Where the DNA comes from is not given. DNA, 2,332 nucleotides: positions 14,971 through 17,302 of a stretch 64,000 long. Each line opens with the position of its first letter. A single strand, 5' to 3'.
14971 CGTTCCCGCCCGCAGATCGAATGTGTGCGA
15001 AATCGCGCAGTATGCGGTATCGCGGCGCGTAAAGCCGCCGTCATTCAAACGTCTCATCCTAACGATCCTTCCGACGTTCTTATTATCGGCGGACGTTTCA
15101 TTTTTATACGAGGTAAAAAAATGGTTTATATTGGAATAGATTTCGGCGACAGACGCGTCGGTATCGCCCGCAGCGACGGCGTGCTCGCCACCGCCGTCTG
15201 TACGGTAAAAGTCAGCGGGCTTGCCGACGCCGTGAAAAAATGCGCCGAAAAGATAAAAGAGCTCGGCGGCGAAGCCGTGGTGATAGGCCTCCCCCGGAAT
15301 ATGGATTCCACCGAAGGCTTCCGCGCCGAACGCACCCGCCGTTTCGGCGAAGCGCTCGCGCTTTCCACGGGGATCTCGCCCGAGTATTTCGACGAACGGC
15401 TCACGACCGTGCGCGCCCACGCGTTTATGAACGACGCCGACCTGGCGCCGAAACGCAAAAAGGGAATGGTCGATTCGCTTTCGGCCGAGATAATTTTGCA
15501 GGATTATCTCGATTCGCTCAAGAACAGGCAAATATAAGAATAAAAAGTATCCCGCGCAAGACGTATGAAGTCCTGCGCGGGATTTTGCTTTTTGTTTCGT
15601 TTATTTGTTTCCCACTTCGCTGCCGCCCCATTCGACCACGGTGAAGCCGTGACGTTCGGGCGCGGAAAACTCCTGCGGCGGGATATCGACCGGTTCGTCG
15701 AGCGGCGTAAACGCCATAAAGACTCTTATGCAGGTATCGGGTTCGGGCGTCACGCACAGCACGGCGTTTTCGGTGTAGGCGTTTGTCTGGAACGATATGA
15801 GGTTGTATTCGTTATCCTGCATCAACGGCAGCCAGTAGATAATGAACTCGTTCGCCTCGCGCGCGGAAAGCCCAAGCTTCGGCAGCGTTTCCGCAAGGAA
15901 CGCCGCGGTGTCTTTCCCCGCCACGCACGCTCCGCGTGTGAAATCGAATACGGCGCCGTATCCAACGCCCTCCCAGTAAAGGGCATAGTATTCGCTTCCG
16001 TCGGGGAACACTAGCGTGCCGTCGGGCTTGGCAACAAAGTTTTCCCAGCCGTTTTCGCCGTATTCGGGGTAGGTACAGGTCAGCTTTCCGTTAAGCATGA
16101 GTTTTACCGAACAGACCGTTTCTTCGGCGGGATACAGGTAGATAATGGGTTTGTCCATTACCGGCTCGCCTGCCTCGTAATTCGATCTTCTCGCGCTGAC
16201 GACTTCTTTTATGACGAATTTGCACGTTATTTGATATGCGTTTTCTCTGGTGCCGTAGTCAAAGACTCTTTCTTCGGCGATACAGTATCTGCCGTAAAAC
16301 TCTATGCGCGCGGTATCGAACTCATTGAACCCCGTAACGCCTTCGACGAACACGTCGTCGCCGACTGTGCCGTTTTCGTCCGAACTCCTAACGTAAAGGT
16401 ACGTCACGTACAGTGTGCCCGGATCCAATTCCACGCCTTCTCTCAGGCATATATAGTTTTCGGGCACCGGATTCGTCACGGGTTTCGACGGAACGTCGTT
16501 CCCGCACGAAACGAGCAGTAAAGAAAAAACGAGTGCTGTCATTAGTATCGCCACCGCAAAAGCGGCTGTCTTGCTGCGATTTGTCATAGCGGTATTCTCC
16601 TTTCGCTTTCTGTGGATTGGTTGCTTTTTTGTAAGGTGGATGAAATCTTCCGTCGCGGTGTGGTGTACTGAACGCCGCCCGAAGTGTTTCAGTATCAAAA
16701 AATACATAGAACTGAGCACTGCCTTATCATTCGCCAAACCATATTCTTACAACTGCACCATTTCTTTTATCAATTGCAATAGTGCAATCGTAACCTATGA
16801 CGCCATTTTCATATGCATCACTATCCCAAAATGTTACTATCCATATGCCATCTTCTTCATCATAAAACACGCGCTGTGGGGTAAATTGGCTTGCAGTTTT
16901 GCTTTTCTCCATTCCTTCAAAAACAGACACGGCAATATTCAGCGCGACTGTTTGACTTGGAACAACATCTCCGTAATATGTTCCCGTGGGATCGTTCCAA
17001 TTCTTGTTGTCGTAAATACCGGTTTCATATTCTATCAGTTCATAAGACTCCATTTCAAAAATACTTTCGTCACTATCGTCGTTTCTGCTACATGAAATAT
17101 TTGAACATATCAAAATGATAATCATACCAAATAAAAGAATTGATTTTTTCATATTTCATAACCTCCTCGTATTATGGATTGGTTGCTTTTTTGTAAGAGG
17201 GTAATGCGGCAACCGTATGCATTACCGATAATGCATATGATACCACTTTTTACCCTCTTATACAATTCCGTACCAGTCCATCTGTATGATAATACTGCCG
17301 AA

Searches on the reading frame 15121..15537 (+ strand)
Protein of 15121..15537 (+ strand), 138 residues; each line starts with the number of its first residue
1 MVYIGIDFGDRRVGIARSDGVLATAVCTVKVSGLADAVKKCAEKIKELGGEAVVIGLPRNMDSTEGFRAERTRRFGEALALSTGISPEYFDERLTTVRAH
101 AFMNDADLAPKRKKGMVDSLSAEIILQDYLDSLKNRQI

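Call 69: find_encoding_contigs(protein=window:15121-15537:+, flank=4000, max_places=10)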
Protein window:15121-15537:+ (138 aa): 19 contigs read that carry it; 10 places shown.
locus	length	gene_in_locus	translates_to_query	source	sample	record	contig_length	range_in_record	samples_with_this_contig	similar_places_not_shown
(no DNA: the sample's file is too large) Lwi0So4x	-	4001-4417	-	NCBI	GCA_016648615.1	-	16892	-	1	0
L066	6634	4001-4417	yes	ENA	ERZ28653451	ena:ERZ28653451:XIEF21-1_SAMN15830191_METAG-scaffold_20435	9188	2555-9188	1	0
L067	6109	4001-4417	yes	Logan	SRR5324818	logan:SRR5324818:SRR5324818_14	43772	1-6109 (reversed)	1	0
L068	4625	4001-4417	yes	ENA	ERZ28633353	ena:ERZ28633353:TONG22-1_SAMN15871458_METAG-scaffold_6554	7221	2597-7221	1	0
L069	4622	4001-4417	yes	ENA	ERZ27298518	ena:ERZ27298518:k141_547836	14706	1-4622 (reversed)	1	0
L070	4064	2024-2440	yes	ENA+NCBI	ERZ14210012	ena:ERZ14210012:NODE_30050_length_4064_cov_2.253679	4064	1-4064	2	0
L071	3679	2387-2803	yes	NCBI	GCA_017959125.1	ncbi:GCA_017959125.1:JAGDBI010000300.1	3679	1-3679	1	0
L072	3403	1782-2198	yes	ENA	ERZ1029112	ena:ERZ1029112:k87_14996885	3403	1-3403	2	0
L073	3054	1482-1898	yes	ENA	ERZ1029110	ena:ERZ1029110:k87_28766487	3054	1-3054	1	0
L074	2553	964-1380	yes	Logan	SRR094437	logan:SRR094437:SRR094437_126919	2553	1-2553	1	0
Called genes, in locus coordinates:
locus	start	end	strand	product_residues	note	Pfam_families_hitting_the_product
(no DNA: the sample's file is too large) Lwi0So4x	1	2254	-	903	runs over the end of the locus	PF02838:Glyco_hydro_20b, PF00728:Glyco_hydro_20, PF00754:F5_F8_type_C, PF22633:F5_F8_type_C_2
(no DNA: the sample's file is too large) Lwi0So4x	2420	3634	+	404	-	PF00155:Aminotran_1_2, PF01041:DegT_DnrJ_EryC1 (faint)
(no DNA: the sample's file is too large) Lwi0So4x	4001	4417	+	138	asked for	PF03652:RuvX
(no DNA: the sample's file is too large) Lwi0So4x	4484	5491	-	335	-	-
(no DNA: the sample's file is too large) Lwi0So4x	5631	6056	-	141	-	-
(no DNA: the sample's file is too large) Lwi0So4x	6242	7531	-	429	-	-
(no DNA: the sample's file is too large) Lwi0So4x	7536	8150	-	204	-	-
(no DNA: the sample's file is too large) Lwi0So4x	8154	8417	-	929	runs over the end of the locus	PF07517:SecA_DEAD, PF00270:DEAD (weak), PF01043:SecA_PP_bind, PF21090:P-loop_SecA, PF07516:SecA_SW, PF02810:SEC-C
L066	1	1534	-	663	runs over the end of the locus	PF00728:Glyco_hydro_20 (weak), PF00754:F5_F8_type_C, PF22633:F5_F8_type_C_2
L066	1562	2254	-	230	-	PF02838:Glyco_hydro_20b, PF00728:Glyco_hydro_20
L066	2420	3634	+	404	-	PF00155:Aminotran_1_2, PF01041:DegT_DnrJ_EryC1 (faint)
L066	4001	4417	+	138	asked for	PF03652:RuvX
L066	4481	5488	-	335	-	-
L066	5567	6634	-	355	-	?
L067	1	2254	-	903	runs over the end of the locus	PF02838:Glyco_hydro_20b, PF00728:Glyco_hydro_20, PF00754:F5_F8_type_C, PF22633:F5_F8_type_C_2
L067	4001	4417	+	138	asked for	PF03652:RuvX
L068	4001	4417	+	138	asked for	PF03652:RuvX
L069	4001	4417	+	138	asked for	PF03652:RuvX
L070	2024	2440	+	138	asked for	PF03652:RuvX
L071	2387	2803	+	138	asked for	PF03652:RuvX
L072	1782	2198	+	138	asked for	PF03652:RuvX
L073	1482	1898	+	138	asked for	PF03652:RuvX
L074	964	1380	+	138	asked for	PF03652:RuvX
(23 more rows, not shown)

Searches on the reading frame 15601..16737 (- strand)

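Call 15: search_protein_families(library=pfam, proteins=[window:15601-16737:-], max_evalue=0.01)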
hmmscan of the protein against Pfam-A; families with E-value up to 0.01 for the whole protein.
window:15601-16737:- (378 aa): 0 families

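Call 82: search_protein_families(library=pfam, proteins=[window:15601-16587:-], max_evalue=1)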
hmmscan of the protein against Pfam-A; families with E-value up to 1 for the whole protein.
window:15601-16587:- (328 aa): 1 family
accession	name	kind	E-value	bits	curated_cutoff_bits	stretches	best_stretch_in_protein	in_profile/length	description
PF11417.13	Inhibitor_G39P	-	0.079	13.9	22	1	229-265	10-48/69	Loader and inhibitor of phage G40P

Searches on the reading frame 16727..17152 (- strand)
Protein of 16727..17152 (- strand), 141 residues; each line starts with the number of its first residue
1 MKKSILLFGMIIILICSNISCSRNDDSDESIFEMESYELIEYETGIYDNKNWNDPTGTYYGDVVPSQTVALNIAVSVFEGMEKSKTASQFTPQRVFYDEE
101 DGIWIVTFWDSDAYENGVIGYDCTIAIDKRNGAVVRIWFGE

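Call 15: search_protein_families(library=pfam, proteins=[window:16727-17152:-], max_evalue=0.01)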
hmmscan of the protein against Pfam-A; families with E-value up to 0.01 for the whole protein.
window:16727-17152:- (141 aa): 0 families

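Call 58: find_encoding_contigs(protein=window:16727-17152:-, flank=2500, max_places=8)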
Protein window:16727-17152:- (141 aa): 3 contigs read that carry it; 3 places shown.
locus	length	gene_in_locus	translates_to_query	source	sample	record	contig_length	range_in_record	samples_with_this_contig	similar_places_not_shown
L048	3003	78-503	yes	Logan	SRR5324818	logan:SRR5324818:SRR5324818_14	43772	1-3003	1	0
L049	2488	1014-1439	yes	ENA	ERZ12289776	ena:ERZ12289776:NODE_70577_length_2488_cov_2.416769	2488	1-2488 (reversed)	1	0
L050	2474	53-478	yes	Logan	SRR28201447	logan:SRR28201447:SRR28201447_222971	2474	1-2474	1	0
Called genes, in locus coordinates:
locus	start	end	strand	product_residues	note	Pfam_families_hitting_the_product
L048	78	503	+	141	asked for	-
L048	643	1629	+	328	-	-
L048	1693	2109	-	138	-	PF03652:RuvX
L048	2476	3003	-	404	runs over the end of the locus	PF00155:Aminotran_1_2, PF01041:DegT_DnrJ_EryC1 (faint)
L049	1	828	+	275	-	?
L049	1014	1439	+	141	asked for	-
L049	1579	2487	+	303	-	?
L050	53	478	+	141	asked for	-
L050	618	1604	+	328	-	-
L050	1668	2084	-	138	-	PF03652:RuvX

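Call 79: find_homologous_proteins(query=window:16727-17152:-, max_evalue=0.00001)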
Query window:16727-17152:- (141 aa): 12 proteins with E <= 0.00001 among 24 candidates.
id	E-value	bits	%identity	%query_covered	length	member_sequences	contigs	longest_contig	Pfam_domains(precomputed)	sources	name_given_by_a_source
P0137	1.2e-89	315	99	100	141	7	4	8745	-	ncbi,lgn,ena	-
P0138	9.2e-89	313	97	100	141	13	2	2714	-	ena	-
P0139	1.2e-84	299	93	100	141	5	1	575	-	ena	-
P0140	8.4e-50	186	60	100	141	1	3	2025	-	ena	-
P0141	6.7e-47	177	98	60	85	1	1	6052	-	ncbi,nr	ncbi:MAG: hypothetical protein J5530_05745, partial [Clostridia bacterium]|nr:hypothetical protein [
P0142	4.4e-35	139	54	76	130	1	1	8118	-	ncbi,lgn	-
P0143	1.1e-31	128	43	100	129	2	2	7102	-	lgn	-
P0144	1.4e-31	127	44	100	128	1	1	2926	-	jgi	jgi:hypothetical protein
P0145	2.1e-30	123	45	100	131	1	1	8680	PF15631.12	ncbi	-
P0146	1.0e-29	121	45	99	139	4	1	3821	-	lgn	-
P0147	6.8e-19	86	33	100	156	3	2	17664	-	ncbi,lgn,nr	ncbi:MAG: hypothetical protein IKV30_07660 [Clostridia bacterium]|nr:hypothetical protein [Clostridi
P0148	1.9e-13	68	39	70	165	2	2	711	PF15631.12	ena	-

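Call 81: find_encoding_contigs(protein=P0137, flank=3000, max_places=6)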
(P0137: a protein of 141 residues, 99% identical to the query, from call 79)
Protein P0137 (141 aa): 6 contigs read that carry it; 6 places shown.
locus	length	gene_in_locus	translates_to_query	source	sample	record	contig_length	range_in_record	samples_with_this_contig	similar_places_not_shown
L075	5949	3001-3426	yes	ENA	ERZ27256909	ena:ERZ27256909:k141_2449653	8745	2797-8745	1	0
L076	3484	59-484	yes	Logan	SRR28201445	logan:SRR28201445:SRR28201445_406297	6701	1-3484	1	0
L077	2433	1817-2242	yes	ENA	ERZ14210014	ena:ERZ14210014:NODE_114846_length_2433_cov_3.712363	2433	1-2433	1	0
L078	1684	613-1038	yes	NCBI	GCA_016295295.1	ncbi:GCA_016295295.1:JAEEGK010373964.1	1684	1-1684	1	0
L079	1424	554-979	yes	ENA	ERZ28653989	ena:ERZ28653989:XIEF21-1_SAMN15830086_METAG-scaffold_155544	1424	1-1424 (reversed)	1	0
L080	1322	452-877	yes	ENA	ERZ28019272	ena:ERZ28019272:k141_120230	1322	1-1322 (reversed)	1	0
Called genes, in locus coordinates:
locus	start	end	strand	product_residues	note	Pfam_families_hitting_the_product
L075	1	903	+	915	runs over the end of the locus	PF07517:SecA_DEAD, PF00270:DEAD (weak), PF01043:SecA_PP_bind, PF21090:P-loop_SecA, PF07516:SecA_SW, PF02810:SEC-C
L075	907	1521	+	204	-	-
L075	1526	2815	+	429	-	-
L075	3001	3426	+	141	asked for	-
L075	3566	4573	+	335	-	-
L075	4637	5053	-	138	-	PF03652:RuvX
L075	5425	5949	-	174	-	PF00155:Aminotran_1_2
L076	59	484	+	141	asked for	-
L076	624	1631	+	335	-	-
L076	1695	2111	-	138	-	PF03652:RuvX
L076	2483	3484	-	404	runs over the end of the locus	PF00155:Aminotran_1_2, PF01041:DegT_DnrJ_EryC1 (faint)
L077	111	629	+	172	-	PF01527:HTH_Tnp_1 (faint), PF13565:HTH_32 (faint), PF13518:HTH_28, PF13384:HTH_23 (weak), PF13518:HTH_28, PF13551:HTH_29 (weak)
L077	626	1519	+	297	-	PF13276:HTH_21, PF00665:rve, PF13683:rve_3, PF13333:rve_2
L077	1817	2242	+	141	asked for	-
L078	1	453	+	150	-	?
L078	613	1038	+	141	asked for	-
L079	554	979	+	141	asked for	-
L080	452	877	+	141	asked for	-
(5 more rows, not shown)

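Call 82: search_protein_families(library=pfam, proteins=[P0145, P0148, window:16727-17152:-, P0142], max_evalue=1)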
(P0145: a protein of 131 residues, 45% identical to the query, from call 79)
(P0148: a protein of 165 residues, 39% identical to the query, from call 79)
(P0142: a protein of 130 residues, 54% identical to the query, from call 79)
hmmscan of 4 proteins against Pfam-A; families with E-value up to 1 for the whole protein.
P0145 (131 aa): 2 families
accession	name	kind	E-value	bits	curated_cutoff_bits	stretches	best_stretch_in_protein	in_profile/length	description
PF15631.11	Imm-NTF2-2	-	5.2e-07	30.2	26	1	60-129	2-66/68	NTF2 fold immunity protein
PF02884.22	Lyase_8_C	-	0.019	15.8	22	1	87-128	13-57/69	Polysaccharide lyase family 8, C-terminal beta-sandwich domain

P0148 (165 aa): 4 families
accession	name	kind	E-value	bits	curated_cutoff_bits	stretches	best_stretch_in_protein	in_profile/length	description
PF15631.11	Imm-NTF2-2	-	7.6e-06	26.4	26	1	91-163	1-66/68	NTF2 fold immunity protein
PF12670.12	DUF3792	-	0.1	13.2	31.3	1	2-33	60-91/115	Protein of unknown function (DUF3792)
PF06783.16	UPF0239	-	0.23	12.2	25.4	1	9-54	23-68/88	Uncharacterised protein family (UPF0239)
PF12553.13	DUF3742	-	0.24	11.9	27.2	1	4-53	52-100/120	Protein of unknown function (DUF3742)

window:16727-17152:- (141 aa): 0 families

P0142 (130 aa): 2 families
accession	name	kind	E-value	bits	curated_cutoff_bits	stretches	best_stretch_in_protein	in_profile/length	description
PF15631.11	Imm-NTF2-2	-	0.0013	19.3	26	1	59-128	1-66/68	NTF2 fold immunity protein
PF13918.12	PLDc_3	-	0.077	13.1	27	1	52-106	90-151/180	PLD-like domain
